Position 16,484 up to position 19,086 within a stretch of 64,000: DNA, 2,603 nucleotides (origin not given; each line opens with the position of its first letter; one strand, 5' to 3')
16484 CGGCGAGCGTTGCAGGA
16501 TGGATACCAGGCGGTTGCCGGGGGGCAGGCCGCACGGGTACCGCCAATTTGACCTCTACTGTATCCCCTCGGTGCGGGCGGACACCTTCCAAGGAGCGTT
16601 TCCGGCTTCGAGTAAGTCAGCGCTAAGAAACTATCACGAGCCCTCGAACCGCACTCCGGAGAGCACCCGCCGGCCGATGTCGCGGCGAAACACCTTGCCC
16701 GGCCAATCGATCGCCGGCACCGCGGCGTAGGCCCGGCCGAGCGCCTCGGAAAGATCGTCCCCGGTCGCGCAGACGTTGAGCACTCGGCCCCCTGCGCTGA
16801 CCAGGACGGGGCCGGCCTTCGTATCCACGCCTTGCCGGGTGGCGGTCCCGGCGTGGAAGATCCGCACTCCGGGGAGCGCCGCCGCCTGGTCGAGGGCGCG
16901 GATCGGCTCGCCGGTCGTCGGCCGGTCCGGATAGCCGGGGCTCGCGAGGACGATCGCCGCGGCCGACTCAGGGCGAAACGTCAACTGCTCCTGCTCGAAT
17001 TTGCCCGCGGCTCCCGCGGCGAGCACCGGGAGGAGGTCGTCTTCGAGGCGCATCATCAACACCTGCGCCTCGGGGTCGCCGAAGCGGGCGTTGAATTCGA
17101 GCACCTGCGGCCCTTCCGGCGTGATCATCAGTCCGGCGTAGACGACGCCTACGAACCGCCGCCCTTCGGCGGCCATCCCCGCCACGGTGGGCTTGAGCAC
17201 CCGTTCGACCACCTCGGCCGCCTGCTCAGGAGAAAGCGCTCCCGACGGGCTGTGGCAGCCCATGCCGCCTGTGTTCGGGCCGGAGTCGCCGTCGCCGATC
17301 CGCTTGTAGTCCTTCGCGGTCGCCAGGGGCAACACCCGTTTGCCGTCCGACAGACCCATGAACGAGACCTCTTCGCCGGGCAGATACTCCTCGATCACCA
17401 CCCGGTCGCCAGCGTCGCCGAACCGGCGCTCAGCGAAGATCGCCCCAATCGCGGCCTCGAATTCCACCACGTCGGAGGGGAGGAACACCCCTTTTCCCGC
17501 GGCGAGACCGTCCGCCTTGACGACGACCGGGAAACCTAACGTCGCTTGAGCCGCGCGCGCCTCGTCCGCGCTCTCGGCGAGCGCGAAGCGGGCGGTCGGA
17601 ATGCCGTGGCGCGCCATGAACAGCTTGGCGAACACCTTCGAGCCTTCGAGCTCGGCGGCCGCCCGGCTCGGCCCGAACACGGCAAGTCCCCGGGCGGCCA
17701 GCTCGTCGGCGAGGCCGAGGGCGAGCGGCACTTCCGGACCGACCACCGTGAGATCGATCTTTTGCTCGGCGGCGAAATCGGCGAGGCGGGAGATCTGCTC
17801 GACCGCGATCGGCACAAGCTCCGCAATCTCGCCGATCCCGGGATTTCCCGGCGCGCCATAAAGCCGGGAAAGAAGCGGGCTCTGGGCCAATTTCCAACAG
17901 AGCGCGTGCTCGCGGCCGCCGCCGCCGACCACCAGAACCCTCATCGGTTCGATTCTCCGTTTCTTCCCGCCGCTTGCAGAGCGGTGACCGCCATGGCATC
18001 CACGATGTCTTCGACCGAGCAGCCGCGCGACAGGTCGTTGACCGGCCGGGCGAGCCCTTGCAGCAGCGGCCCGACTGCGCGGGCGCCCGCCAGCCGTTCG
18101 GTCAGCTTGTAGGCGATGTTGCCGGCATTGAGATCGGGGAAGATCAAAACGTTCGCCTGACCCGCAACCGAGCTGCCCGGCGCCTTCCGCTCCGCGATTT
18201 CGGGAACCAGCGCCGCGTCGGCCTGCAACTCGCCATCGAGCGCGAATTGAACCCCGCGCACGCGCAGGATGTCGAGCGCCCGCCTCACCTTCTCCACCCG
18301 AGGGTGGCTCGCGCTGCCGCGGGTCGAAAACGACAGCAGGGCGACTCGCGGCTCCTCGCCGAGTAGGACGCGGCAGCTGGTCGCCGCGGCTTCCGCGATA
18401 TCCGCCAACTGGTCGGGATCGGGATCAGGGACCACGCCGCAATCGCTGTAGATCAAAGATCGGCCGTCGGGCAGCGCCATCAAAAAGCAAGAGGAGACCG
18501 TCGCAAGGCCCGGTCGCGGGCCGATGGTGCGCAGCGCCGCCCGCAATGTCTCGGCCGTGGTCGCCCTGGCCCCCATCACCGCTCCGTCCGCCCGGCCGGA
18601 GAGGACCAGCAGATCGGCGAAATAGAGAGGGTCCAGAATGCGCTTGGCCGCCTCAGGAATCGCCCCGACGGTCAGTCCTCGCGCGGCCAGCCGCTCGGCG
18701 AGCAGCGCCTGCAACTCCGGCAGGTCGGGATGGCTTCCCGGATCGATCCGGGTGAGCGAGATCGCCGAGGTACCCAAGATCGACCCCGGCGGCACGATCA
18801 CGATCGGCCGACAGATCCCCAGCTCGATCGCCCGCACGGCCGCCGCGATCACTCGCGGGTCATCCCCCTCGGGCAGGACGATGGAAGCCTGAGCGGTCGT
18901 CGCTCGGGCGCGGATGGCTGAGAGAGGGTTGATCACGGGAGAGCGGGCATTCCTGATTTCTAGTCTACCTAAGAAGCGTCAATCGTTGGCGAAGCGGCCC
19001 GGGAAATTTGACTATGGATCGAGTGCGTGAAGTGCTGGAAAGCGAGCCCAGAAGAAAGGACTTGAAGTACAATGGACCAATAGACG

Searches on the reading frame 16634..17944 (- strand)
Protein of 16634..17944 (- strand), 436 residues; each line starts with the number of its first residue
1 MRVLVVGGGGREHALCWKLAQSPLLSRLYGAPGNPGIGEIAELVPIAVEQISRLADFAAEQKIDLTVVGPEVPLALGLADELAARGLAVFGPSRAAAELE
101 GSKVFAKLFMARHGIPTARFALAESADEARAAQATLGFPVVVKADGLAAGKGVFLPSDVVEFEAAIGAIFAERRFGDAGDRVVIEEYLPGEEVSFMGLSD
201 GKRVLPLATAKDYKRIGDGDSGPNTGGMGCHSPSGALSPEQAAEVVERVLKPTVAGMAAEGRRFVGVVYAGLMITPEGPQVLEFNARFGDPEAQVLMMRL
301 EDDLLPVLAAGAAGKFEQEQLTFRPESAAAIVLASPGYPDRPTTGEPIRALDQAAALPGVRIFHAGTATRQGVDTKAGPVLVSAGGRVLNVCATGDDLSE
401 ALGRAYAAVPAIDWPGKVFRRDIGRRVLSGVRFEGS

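Call 45: search_protein_families(library=ncbifam, proteins=[window:16634-17944:-], max_evalue=1e-10)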
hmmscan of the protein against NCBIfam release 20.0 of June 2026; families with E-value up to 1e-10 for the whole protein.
window:16634-17944:- (436 aa): 2 families
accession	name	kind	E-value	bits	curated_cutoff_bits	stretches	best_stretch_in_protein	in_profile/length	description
TIGR00877.1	purD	equivalog_domain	7e-146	486.3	288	1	1-428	1-424/425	phosphoribosylamine--glycine ligase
NF006406.0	PRK08654.1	equivalog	7.8e-11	41.1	739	0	78-189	91-204/499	acetyl-CoA carboxylase biotin carboxylase subunit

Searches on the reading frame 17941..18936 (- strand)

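Call 45: search_protein_families(library=ncbifam, proteins=[window:17941-18936:-], max_evalue=1e-10)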
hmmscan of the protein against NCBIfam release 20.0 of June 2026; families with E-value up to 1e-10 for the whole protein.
window:17941-18936:- (331 aa): 9 families
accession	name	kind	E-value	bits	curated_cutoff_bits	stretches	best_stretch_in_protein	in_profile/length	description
NF007233.1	PRK09653.1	subfamily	2.8e-99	332.7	310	1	7-322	4-319/319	phosphotransacetylase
NF004167.0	PRK05632.1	equivalog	4.2e-97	326.4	418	1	10-324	391-705/708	phosphate acetyltransferase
TIGR00651.1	pta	equivalog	2.7e-96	322.6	311.2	1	19-319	1-304/304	phosphate acetyltransferase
NF009501.0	PRK12861.1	subfamily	5.2e-39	133.9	1178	1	108-323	547-761/764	NADP-dependent malic enzyme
NF004472.0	PRK05805.1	subfamily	1.9e-18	66.5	399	1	109-323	85-299/302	phosphate butyryltransferase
NF008852.0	PRK11890.1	subfamily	3.4e-18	65.8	413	1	120-326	100-307/315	phosphate acetyltransferase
NF006045.0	PRK08190.1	subfamily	5.6e-18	65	282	1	114-326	249-461/467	bifunctional enoyl-CoA hydratase/phosphate acetyltransferase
TIGR02706.1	P_butyryltrans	equivalog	7.9e-16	58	410.5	1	110-321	82-293/294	phosphate butyryltransferase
NF005837.0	PRK07742.1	equivalog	2.8e-13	49.8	409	1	114-322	89-297/299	phosphate butyryltransferase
